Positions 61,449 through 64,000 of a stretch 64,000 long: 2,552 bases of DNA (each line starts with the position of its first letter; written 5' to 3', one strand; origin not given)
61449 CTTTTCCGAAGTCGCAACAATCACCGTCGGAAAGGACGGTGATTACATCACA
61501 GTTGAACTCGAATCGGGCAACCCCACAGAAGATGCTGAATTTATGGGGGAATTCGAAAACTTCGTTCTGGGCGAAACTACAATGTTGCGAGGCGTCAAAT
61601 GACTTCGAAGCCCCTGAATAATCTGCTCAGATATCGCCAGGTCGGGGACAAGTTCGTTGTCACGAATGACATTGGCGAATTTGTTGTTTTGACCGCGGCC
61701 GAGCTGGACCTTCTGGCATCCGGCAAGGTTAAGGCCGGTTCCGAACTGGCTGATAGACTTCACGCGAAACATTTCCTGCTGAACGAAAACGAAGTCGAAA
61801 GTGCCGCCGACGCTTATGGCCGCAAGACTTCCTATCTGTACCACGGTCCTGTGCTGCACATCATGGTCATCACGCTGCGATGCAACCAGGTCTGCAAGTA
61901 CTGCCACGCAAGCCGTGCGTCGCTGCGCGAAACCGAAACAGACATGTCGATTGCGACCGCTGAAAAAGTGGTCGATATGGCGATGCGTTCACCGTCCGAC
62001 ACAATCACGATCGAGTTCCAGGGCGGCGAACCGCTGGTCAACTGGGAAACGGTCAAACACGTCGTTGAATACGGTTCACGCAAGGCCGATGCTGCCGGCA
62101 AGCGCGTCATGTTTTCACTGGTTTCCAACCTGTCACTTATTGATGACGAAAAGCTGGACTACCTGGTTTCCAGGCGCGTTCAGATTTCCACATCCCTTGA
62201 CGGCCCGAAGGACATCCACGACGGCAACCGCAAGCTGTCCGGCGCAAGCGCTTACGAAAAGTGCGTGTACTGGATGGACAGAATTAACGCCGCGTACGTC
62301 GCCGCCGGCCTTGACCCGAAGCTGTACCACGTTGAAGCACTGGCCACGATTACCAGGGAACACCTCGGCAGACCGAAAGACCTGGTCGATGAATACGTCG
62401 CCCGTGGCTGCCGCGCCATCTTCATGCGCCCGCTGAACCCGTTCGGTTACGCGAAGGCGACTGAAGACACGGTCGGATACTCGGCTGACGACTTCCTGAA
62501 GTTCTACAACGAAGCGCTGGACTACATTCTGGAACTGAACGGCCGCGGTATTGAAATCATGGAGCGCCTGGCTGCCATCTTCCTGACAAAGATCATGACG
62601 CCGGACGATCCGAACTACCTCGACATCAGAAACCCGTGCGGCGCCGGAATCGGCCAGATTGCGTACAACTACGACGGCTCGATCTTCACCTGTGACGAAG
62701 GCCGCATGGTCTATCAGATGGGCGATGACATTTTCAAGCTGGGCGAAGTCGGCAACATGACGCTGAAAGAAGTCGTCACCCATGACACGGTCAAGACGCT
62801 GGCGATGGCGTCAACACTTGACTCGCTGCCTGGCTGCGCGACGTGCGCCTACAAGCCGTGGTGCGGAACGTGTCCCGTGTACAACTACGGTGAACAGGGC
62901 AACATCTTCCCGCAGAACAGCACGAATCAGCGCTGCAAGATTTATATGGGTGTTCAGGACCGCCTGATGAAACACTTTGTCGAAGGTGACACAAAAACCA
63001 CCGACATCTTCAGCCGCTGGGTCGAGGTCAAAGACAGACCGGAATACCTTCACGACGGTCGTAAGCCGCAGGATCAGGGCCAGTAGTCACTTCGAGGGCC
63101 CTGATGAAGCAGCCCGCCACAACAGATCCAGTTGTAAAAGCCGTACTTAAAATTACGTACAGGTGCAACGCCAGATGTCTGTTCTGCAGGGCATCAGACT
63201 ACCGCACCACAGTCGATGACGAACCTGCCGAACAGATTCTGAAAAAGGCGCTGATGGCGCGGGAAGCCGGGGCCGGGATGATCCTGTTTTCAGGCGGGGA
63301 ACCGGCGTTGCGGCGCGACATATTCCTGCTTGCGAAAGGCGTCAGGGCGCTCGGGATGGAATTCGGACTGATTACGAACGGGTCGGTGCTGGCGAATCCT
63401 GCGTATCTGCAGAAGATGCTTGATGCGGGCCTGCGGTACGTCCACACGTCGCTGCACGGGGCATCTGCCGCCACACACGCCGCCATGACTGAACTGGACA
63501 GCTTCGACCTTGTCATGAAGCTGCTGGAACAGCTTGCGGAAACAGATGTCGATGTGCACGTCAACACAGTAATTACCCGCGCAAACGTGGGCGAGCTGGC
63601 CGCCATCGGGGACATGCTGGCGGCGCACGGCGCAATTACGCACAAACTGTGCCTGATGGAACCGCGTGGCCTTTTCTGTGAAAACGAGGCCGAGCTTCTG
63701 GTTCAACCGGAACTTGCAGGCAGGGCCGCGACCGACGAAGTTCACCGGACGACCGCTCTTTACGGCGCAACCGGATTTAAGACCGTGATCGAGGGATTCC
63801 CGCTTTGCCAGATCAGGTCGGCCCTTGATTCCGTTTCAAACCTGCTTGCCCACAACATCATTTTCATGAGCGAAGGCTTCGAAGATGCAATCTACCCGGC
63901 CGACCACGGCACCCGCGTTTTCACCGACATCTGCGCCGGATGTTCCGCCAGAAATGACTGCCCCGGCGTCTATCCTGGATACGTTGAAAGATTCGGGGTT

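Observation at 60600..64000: Tightly coupled operon of two small proteins plus a SPASM radical SAM and a second radical SAM, immediately downstream of tRNA-Pro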

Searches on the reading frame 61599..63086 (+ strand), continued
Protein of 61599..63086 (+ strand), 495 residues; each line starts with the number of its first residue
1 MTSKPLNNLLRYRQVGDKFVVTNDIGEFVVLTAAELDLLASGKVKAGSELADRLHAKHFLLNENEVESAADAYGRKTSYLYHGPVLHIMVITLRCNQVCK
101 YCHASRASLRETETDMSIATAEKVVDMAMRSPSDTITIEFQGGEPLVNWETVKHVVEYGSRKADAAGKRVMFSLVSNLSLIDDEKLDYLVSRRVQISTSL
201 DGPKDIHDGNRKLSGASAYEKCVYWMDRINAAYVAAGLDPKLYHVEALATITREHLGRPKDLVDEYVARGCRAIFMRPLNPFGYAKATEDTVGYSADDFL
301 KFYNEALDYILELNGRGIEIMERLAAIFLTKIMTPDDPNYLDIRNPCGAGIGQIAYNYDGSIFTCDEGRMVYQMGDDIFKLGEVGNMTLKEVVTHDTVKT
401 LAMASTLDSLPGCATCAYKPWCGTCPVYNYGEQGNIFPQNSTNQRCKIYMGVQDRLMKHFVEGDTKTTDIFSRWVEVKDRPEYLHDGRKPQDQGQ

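Call 48: search_solved_structures(query=window:61599-63086:+, max_evalue=0.001)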
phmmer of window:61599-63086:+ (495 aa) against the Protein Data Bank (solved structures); distinct sequences matched with E-value up to 0.001: 5.
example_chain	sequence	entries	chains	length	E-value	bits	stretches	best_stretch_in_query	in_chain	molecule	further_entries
5wgg_A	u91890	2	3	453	1.1e-22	83.6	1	55-431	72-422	Radical SAM domain protein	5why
8vpo_A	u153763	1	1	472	1.2e-11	47.2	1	53-208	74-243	Radical SAM core domain-containing protein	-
4k37_A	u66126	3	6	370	7e-11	44.7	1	91-394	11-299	Anaerobic sulfatase-maturating enzyme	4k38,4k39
4k36_A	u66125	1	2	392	8.4e-11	44.4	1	91-394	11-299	Anaerobic sulfatase-maturating enzyme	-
9gm3_A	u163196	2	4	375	3.9e-08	35.7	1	88-229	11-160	ChlB radical SAM domain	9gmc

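Call 49: search_solved_structures(query=A2, max_evalue=0.001)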
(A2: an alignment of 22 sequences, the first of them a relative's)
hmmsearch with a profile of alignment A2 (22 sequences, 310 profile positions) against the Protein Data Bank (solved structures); distinct sequences matched with E-value up to 0.001: 37.
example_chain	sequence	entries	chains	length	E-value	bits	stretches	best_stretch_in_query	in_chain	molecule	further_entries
7vob_C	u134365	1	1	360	2.4e-23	85.7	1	15-181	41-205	Cytosylglucuronate decarboxylase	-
7voc_C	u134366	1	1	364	2.5e-23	85.7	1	15-181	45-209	Cytosylglucuronate decarboxylase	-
6c8v_A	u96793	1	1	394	5.6e-21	78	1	10-220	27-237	Coenzyme PQQ synthesis protein E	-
6efn_A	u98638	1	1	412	3.8e-15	58.8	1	10-204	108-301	Sporulation killing factor maturation protein SkfB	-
8wm2_A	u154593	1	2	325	3.9e-15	58.8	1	20-119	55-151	Fe-S radical SAM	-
7tol_A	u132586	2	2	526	8.8e-15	57.6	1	7-120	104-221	glycerol dibiphytanyl glycerol tetraether - macrocyclic archaeol synthase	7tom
2fb2_A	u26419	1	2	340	2.6e-14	56.1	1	10-159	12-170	Molybdenum cofactor biosynthesis protein A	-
1tv7_A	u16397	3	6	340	2.7e-14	56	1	12-159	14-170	Molybdenum cofactor biosynthesis protein A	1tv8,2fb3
5vsl_A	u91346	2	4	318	1.8e-09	40.1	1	9-182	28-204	Radical S-adenosyl methionine domain-containing protein 2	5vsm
6q2p_A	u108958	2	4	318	1.9e-09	40.1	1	9-182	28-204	Radical S-adenosyl methionine domain-containing protein 2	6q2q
6b4c_A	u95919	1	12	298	2.7e-08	36.3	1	18-182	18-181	Viperin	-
9dfw_A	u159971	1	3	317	2.9e-08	36.2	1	17-182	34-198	Radical SAM core domain-containing protein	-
9dgw_A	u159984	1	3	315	2.9e-08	36.2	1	17-182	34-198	Radical SAM core domain-containing protein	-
9dfu_A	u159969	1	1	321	3e-08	36.1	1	16-181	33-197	Radical SAM core domain-containing protein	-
3c8f_A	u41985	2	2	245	3.2e-08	36.1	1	20-158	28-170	Pyruvate formate-lyase 1-activating enzyme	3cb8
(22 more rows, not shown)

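Call 81: search_protein_families(library=pfam, proteins=[L001:4159-6333:-, L001:6333-7709:-], max_evalue=0.001)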
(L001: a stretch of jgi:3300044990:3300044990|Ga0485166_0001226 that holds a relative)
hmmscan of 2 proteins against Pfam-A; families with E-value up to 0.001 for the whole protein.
L001:4159-6333:- (724 aa): 1 family
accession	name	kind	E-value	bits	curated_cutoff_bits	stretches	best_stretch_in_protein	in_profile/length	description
PF02369.22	Big_1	-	1.2e-06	28.9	34.9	1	76-158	3-90/93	Bacterial Ig-like domain (group 1)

L001:6333-7709:- (458 aa): 1 family
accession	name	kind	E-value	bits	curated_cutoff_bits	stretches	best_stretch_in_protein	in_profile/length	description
PF03349.22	Toluene_X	-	7.3e-14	51.5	29.7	1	231-416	200-379/421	Outer membrane protein transport protein (OMPP1/FadL/TodX)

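Call 97: search_protein_families(library=padloc, proteins=[window:61599-63086:+, L001:3231-4151:+, L033:4795-5907:+, L033:5904-6539:+], max_evalue=0.001)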
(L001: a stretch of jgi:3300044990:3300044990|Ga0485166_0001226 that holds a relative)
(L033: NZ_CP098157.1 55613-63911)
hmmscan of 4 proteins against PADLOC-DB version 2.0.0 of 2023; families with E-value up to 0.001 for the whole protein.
window:61599-63086:+ (495 aa): 2 families
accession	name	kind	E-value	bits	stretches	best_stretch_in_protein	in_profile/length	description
PDLC02903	pVip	-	1.4e-10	39.1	1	90-204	5-104/257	Viperins not associated with kinases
PDLC02904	pVip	-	1.9e-07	28.9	1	91-202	9-109/262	Viperins associated with kinases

L001:3231-4151:+ (306 aa): 3 families
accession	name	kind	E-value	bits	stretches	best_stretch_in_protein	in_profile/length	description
PDLC02903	pVip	-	6.5e-18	63.1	1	15-164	4-152/257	Viperins not associated with kinases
PDLC02904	pVip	-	2e-15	55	1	16-164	8-156/262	Viperins associated with kinases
PDLC02905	pVip-kinase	-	7e-07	26.8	1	18-114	189-288/474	Viperin-kinase fusion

L033:4795-5907:+ (370 aa): 2 families
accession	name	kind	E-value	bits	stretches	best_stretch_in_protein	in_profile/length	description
PDLC02903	pVip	-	8.7e-07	26.7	1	97-195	6-99/257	Viperins not associated with kinases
PDLC02904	pVip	-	1.4e-05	22.8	1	97-196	9-107/262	Viperins associated with kinases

L033:5904-6539:+ (211 aa): 0 families

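Call 116: search_protein_families(library=pfam, proteins=[L019:10001-11794:+, L020:2462-4405:+], max_evalue=0.01)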
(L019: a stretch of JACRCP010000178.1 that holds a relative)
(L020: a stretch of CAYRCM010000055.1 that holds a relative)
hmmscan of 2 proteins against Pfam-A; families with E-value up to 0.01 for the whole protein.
L019:10001-11794:+ (597 aa): 6 families
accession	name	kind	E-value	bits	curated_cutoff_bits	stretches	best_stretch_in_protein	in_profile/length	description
PF04055.27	Radical_SAM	-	2.4e-24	86.8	29.5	1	8-160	3-164/166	Radical SAM superfamily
PF08241.18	Methyltransf_11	-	4.8e-12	46.8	21.2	1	417-512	1-95/95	Methyltransferase domain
PF13649.12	Methyltransf_25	-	8.3e-11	42.9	27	1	416-508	1-97/97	Methyltransferase domain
PF08242.18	Methyltransf_12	-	1.3e-10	42.3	30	1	417-510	1-98/98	Methyltransferase domain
PF13489.12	Methyltransf_23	-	7e-10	39.3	27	1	406-555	14-162/164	Methyltransferase domain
PF13847.12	Methyltransf_31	-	5.7e-08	33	27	1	415-514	6-111/145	Methyltransferase domain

L020:2462-4405:+ (647 aa): 6 families
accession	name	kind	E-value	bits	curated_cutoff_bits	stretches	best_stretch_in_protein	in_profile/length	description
PF04055.27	Radical_SAM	-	1.8e-18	67.7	29.5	1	19-174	3-166/166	Radical SAM superfamily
PF08241.18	Methyltransf_11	-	1e-11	45.7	21.2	1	466-561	1-95/95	Methyltransferase domain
PF13649.12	Methyltransf_25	-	2.3e-10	41.4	27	1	465-557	1-97/97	Methyltransferase domain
PF08242.18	Methyltransf_12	-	4.7e-10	40.5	30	1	466-559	1-98/98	Methyltransferase domain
PF13489.12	Methyltransf_23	-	9.7e-10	38.9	27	1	456-566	17-121/164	Methyltransferase domain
PF13847.12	Methyltransf_31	-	3.9e-05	23.8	27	1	464-565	6-113/145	Methyltransferase domain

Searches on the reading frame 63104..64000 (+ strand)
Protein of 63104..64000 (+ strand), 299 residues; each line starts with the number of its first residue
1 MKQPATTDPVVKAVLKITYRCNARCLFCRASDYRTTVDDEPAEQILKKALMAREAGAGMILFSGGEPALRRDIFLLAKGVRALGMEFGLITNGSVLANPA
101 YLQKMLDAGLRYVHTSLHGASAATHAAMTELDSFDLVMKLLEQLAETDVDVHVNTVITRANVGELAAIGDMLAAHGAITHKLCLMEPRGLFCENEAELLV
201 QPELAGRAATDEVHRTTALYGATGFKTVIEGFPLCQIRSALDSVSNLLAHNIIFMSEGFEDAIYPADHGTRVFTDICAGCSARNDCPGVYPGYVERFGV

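Call 5: search_protein_families(library=ncbifam, proteins=[window:63104-64000:+], max_evalue=0.01)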
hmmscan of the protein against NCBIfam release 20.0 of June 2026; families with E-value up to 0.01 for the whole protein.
window:63104-64000:+ (299 aa): 60 families (the best 25 are shown)
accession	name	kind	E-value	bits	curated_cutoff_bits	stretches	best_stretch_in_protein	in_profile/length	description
TIGR04545.1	rSAM_ahbD_hemeb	equivalog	5.3e-27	95.1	500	1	16-192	5-182/339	heme b synthase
NF045574.1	sacti_mat_StsB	exception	3.3e-24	85.6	625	1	10-172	95-256/466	StsB family radical SAM/SPASM domain sactipeptide maturase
TIGR03977.1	rSAM_pair_HxsC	equivalog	2.6e-23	82.4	267.9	1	14-244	28-260/292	His-Xaa-Ser system radical SAM maturase HxsC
TIGR02668.1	moaA_archaeal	equivalog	9.4e-23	80.6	325.25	1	13-180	12-182/303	GTP 3',8-cyclase MoaA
NF038332.1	rSAM_rare_HxsC4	exception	1.9e-21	76.6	500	1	17-177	20-186/335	radical SAM protein HxsC4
TIGR04546.1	rSAM_ahbC_deAc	equivalog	2.9e-20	72.4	650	1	9-175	39-203/390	12,18-didecarboxysiroheme deacetylase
NF001199.0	PRK00164.2-1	equivalog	3.2e-20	72.5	231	1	14-186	15-189/308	GTP 3',8-cyclase MoaA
TIGR04133.1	rSAM_w_lipo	hypoth_equivalog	6.7e-20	71.3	425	1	13-197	26-214/350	TIGR04133 family radical SAM/SPASM protein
TIGR04466.1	rSAM_BlsE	equivalog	9e-20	71.4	400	1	15-176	7-166/327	cytosylglucuronate decarboxylase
TIGR04053.2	TIGR04053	equivalog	9e-20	71.2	395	1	14-183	11-184/366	TIGR04053 family radical SAM/SPASM domain-containing protein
TIGR02109.1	PQQ_syn_pqqE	equivalog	1.8e-19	69.9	381.35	1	11-201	7-198/358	pyrroloquinoline quinone biosynthesis protein PqqE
TIGR04051.1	rSAM_NirJ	equivalog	1.8e-19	69.9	515.45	1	14-176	5-167/354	heme d1 biosynthesis radical SAM protein NirJ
NF045646.2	rSAM_Se_TrsS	equivalog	2.6e-19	69.1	490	1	12-170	87-249/441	radical SAM (seleno)protein TrsS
TIGR02666.1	moaA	equivalog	6.5e-19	68.1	284.05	1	16-164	15-172/336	GTP 3',8-cyclase MoaA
TIGR04055.1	rSAM_NirJ2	equivalog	2.8e-18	66.5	500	1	17-200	6-189/326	putative heme d1 biosynthesis radical SAM protein NirJ2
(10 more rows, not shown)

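Call 6: search_protein_families(library=pfam, proteins=[window:63104-64000:+], max_evalue=0.01)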
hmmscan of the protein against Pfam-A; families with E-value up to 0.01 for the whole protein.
window:63104-64000:+ (299 aa): 2 families
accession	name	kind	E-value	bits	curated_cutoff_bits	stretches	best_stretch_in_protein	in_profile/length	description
PF04055.27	Radical_SAM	-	4.2e-23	82.8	29.5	1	16-157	2-150/166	Radical SAM superfamily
PF19238.5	Radical_SAM_2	-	0.0092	16.1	26.7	0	102-159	69-126/151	Radical SAM-like domain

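Call 103: predict_structure(alignment_id=A9)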
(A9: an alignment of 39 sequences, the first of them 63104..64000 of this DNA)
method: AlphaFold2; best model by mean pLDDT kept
length: 299 residues; sequences in the alignment: 39
mean_pLDDT: 94.2   pTM: 0.91
mean pLDDT of the five models: 94.2, 94.1, 93.7, 93.5, 93.4
residues with pLDDT >= 90: 271; 70-90: 20; 50-70: 2; < 50: 6
segments of 3 or more residues with pLDDT < 50: 1-6
pLDDT, mean of each block of 10 residues (from residue 1): 51 97 93 90 98 98 94 98 98 96 98 98 97 97 96 98 99 97 96 96 97 98 96 95 91 95 92 93 93 91
secondary structure, 60 per line:
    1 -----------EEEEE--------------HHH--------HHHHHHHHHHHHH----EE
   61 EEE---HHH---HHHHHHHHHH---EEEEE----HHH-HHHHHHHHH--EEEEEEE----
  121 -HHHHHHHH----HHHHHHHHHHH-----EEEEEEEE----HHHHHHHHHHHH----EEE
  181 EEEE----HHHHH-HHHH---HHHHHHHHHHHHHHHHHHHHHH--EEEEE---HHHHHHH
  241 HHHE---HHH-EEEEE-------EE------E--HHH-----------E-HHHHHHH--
elements in order: E12-16 H42-54 E59-63 H73-82 E86-90 H99-107 E110-116 H122-129 H134-144 E150-157 H162-173 E178-184 H189-193 H195-198 H202-223 E226-230 H234-243 E252-256 H291-297

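Call 105: fold_search(model_id=the predicted structure, library=pdb)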
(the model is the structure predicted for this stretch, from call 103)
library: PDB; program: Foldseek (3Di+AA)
matches with E <= 10: 1652; with E <= 0.001: 220
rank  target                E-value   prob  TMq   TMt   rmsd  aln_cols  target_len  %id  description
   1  7vob                  1.9e-13  1.00  0.66  0.61   5.1       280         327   26  The crystal structure of a Radical SAM Enzyme BlsE involved in the Biosynthesis of Blasticidin S (released 2022-05-04)
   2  6efn                  1.1e-12  1.00  0.60  0.48   3.4       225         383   20  Structure of a RiPP maturase, SkfB (released 2018-10-24)
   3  7tol                  3.1e-11  1.00  0.59  0.37   3.2       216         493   23  X-ray crystal structure of glycerol dibiphytanyl glycerol tetraether - macrocyclic archaeol synthase (GDGT-MAS) from Met (released 2022-08-31)
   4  7tom                  3.5e-11  1.00  0.60  0.37   3.0       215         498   22  X-ray crystal structure of glycerol dibiphytanyl glycerol tetraether - macrocyclic archaeol synthase (GDGT-MAS) from Met (released 2022-08-31)
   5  5v1t_A                4.2e-11  1.00  0.66  0.47   5.8       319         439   13  Crystal structure of Streptococcus suis SuiB bound to precursor peptide SuiA (released 2017-08-30)
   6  5v1q_A                5.1e-11  1.00  0.64  0.46   9.7       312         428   12  Crystal structure of Streptococcus suis SuiB (released 2017-08-30)
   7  5v1s_A                5.8e-11  1.00  0.65  0.47   6.6       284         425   13  Crystal structure of Streptococcus suis SuiB bound to S-adenosylmethionine (released 2017-08-30)
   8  1tv7_B                6.6e-11  1.00  0.57  0.53  10.2       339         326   18  Structure of the S-adenosylmethionine dependent Enzyme MoaA (released 2004-08-31)
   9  5vsl_B                7.4e-11  1.00  0.58  0.67   4.6       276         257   18  Crystal structure of viperin with bound [4Fe-4S] cluster and S-adenosylhomocysteine (SAH) (released 2017-06-14)
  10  6q2q_B                7.9e-11  1.00  0.58  0.60   9.8       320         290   18  Crystal structure of mouse viperin bound to uridine triphosphate and S-adenosylhomocysteine (released 2020-01-22)
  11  8hzv_C                8.4e-11  1.00  0.61  0.41  10.1       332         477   17  The crystal structure of a Radical SAM Enzyme DesII (released 2024-07-10)
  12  5v1q_B                9.6e-11  1.00  0.64  0.46   5.8       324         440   13  Crystal structure of Streptococcus suis SuiB (released 2017-08-30)
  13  6q2q_A                1.0e-10  1.00  0.58  0.60   9.7       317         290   17  Crystal structure of mouse viperin bound to uridine triphosphate and S-adenosylhomocysteine (released 2020-01-22)
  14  2fb2_B                1.7e-10  1.00  0.49  0.45   3.7       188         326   25  Structure of the MoaA Arg17/266/268/Ala triple mutant (released 2006-05-09)
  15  8hzy_A                1.7e-10  1.00  0.55  0.38   6.0       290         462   15  The crystal structure of a Radical SAM Enzyme DesII (released 2024-07-10)
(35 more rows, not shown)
